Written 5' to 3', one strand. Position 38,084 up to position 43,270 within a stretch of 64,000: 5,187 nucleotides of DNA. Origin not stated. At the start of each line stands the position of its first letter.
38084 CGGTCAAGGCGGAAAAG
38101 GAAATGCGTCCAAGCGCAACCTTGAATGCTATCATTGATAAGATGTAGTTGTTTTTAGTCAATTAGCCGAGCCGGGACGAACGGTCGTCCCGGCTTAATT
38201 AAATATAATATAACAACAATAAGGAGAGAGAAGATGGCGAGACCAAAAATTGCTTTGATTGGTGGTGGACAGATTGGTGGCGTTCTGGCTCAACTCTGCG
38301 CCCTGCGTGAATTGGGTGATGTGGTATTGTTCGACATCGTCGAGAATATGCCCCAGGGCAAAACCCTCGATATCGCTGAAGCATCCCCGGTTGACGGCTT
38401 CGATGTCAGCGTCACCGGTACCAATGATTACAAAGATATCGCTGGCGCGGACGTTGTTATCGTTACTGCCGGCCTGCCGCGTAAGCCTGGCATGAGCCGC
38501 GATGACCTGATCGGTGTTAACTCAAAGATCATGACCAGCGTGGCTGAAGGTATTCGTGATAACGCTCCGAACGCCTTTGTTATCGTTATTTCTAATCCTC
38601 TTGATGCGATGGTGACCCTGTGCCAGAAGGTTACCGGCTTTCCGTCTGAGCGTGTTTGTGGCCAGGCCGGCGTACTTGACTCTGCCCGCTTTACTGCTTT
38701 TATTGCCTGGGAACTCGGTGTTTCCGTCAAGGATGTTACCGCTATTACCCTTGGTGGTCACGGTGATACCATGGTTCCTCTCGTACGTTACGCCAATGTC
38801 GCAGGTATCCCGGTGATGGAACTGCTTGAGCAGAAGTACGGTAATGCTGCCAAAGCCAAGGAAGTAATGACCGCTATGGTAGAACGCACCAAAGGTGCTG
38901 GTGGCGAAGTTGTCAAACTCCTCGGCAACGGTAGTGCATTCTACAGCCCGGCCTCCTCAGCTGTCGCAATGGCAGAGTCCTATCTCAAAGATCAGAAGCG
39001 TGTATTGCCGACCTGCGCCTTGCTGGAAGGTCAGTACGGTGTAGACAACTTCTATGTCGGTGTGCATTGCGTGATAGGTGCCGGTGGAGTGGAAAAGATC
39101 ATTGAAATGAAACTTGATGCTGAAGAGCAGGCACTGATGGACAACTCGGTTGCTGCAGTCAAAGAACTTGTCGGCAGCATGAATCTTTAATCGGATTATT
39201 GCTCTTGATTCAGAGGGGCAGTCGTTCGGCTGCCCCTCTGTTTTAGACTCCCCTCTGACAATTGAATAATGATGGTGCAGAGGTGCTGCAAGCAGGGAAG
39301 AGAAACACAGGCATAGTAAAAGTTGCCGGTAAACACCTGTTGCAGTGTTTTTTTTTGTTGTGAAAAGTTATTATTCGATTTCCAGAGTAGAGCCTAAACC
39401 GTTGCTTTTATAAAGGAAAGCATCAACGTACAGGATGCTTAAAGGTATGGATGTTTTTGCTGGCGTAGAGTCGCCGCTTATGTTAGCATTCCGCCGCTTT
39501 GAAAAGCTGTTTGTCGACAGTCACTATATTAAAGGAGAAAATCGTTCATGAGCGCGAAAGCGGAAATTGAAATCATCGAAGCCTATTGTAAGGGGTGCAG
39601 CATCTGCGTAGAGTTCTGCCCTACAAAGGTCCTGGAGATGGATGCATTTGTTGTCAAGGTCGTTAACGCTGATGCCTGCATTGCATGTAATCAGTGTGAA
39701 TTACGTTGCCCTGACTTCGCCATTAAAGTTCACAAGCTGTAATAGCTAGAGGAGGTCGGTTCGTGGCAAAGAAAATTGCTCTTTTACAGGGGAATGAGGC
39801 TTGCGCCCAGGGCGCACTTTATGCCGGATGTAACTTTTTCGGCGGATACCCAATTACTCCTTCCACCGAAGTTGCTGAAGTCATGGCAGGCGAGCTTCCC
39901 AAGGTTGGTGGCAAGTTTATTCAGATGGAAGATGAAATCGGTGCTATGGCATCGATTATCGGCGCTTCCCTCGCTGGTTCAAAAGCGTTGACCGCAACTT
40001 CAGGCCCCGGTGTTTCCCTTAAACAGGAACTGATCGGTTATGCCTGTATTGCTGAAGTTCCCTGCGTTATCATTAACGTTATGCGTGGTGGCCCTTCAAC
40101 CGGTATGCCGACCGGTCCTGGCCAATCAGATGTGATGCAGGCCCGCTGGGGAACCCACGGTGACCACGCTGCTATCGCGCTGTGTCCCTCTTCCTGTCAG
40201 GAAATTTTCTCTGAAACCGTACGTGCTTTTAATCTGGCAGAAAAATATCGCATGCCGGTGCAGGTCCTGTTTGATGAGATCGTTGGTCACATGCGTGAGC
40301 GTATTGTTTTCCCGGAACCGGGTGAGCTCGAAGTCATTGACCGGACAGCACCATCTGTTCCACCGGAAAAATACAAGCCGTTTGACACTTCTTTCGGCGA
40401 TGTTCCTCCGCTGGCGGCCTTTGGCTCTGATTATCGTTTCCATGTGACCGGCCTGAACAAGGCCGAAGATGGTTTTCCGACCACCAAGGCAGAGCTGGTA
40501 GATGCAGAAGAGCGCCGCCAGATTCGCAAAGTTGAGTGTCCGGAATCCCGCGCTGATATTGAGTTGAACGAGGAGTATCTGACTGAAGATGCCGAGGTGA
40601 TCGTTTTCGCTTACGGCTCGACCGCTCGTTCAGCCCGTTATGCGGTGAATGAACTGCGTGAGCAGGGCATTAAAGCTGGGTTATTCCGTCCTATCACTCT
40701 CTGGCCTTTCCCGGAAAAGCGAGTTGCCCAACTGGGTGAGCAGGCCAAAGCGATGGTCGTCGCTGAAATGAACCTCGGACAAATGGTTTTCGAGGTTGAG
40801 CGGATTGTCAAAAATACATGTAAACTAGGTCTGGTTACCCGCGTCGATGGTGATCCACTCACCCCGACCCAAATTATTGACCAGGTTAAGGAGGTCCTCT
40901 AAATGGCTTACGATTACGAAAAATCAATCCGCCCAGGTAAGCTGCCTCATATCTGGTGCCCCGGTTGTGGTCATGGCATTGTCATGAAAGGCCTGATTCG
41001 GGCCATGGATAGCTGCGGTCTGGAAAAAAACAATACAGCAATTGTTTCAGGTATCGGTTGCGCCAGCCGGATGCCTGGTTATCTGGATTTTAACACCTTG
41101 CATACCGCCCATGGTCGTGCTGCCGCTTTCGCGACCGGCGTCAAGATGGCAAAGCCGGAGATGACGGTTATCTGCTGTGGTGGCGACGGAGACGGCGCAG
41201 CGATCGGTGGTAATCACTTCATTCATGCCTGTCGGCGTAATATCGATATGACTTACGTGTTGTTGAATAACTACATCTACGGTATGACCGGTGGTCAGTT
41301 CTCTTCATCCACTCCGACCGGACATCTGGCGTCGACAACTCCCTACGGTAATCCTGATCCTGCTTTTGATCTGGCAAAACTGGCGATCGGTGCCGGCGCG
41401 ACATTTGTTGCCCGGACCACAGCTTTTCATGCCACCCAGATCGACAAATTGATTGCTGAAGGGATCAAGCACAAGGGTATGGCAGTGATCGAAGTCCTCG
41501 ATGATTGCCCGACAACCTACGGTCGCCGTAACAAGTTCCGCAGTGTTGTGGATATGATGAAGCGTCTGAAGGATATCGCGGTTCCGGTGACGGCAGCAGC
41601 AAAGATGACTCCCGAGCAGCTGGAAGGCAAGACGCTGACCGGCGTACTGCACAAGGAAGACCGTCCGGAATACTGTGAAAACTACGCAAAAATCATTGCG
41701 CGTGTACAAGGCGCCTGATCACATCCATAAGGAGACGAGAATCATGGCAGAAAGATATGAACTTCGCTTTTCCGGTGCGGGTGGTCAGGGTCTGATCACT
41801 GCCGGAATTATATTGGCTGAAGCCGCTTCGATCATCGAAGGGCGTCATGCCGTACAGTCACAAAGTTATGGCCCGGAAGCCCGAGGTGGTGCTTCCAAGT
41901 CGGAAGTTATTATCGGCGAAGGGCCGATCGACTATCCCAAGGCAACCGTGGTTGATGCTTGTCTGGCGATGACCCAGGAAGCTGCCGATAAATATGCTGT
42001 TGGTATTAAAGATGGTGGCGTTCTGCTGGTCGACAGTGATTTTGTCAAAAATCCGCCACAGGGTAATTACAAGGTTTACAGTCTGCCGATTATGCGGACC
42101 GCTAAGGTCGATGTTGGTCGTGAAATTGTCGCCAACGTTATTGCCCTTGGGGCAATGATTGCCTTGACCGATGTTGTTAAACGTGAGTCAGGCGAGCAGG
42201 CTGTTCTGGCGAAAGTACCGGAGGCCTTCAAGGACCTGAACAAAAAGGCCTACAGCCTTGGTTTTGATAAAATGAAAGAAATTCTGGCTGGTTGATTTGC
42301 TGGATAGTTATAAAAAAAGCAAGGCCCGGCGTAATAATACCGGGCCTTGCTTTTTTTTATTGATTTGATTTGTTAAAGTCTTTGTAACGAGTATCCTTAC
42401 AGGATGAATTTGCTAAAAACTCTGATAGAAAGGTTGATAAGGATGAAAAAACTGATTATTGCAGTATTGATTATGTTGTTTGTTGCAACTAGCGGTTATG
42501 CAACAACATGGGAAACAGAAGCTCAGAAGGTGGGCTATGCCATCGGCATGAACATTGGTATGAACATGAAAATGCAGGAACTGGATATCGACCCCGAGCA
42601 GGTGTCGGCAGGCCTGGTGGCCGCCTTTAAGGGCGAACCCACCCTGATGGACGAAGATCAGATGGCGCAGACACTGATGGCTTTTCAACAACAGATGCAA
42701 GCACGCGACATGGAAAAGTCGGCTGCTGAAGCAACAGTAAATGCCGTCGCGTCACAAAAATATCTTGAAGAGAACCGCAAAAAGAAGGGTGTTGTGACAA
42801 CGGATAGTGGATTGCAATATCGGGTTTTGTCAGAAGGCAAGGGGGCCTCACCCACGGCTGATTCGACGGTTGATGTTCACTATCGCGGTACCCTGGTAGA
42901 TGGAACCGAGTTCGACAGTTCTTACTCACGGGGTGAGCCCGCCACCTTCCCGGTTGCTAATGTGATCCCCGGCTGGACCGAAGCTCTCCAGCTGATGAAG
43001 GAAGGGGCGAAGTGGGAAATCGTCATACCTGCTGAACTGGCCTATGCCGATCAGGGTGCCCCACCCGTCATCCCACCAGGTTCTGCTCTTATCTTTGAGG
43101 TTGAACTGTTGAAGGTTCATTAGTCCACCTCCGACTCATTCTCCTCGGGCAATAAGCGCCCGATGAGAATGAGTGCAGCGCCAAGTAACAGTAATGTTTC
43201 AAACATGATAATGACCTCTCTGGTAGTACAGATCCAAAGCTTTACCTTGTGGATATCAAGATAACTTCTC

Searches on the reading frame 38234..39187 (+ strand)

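Call 37: search_protein_families(library=pfam, proteins=[window:38234-39187:+], max_evalue=0.00001)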
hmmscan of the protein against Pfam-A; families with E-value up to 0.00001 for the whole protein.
window:38234-39187:+ (318 aa): 2 families
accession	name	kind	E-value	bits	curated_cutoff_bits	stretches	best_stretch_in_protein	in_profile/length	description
PF00056.29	Ldh_1_N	-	1.9e-40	138.6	27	1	5-143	2-141/141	lactate/malate dehydrogenase, NAD binding domain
PF02866.23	Ldh_1_C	-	3.9e-32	112.1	22.6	1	148-311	3-165/174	lactate/malate dehydrogenase, alpha/beta C-terminal domain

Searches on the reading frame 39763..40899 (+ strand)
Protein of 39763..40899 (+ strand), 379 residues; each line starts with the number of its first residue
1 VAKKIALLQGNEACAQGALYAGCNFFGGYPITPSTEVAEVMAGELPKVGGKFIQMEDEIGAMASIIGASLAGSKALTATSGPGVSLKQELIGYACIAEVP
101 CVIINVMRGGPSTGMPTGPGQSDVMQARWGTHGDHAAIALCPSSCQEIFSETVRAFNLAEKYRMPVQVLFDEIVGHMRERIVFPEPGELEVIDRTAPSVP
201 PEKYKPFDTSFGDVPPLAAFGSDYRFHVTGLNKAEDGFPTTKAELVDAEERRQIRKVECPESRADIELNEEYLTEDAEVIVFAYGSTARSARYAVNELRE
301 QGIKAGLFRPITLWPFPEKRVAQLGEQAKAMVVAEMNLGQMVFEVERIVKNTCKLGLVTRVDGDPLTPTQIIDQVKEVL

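Call 38: search_protein_families(library=pfam, proteins=[window:39763-40899:+], max_evalue=0.00001)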
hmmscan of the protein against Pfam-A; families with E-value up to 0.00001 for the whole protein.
window:39763-40899:+ (379 aa): 3 families
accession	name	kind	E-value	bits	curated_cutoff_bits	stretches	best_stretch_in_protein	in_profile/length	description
PF01855.24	POR_N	-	1.9e-63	214.8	27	1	17-249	2-228/231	Pyruvate flavodoxin/ferredoxin oxidoreductase, thiamine diP-bdg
PF17147.9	PFOR_II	-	7e-25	87.8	27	1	277-371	1-102/102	Pyruvate:ferredoxin oxidoreductase core domain II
PF02780.25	Transketolase_C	-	8.8e-08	32.5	25.9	1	273-338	6-71/124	Transketolase, C-terminal domain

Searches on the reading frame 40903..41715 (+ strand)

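Call 38: search_protein_families(library=pfam, proteins=[window:40903-41715:+], max_evalue=0.00001)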
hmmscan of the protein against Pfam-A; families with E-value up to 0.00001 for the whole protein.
window:40903-41715:+ (271 aa): 1 family
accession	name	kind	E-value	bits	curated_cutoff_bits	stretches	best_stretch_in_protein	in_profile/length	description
PF02775.26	TPP_enzyme_C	-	3.2e-35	121.6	21.9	1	51-198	2-151/151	Thiamine pyrophosphate enzyme, C-terminal TPP binding domain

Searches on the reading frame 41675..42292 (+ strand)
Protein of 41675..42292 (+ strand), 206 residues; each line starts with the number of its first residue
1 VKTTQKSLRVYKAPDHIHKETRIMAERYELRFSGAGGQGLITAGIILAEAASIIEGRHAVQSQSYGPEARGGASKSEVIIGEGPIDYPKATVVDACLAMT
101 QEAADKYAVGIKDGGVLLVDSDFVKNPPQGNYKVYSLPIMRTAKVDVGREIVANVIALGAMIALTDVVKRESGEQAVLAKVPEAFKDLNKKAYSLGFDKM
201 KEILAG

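Call 38: search_protein_families(library=pfam, proteins=[window:41675-42292:+], max_evalue=0.00001)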
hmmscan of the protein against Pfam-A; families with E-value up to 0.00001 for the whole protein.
window:41675-42292:+ (206 aa): 1 family
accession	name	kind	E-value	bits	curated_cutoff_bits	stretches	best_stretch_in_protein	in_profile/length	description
PF01558.24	POR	-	8.1e-34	117.7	27.4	1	36-197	1-172/173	Pyruvate ferredoxin/flavodoxin oxidoreductase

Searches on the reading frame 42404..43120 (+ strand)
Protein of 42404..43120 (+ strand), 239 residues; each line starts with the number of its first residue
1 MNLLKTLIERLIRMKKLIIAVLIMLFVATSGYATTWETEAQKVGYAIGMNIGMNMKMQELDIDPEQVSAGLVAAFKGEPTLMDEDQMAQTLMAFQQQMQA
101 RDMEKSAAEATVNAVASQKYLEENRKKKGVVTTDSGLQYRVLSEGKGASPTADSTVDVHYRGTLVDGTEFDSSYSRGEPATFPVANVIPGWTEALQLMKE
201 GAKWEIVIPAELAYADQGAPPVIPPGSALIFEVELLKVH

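Call 38: search_protein_families(library=pfam, proteins=[window:42404-43120:+], max_evalue=0.00001)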
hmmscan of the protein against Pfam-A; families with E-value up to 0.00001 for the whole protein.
window:42404-43120:+ (239 aa): 2 families
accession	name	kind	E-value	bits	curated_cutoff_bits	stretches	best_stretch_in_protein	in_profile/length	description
PF00254.34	FKBP_C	-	8.1e-31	106.7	21.1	1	149-236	4-94/94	FKBP-type peptidyl-prolyl cis-trans isomerase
PF01346.23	FKBP_N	-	2.1e-27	96.3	22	1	41-141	2-97/97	Domain amino terminal to FKBP-type peptidyl-prolyl isomerase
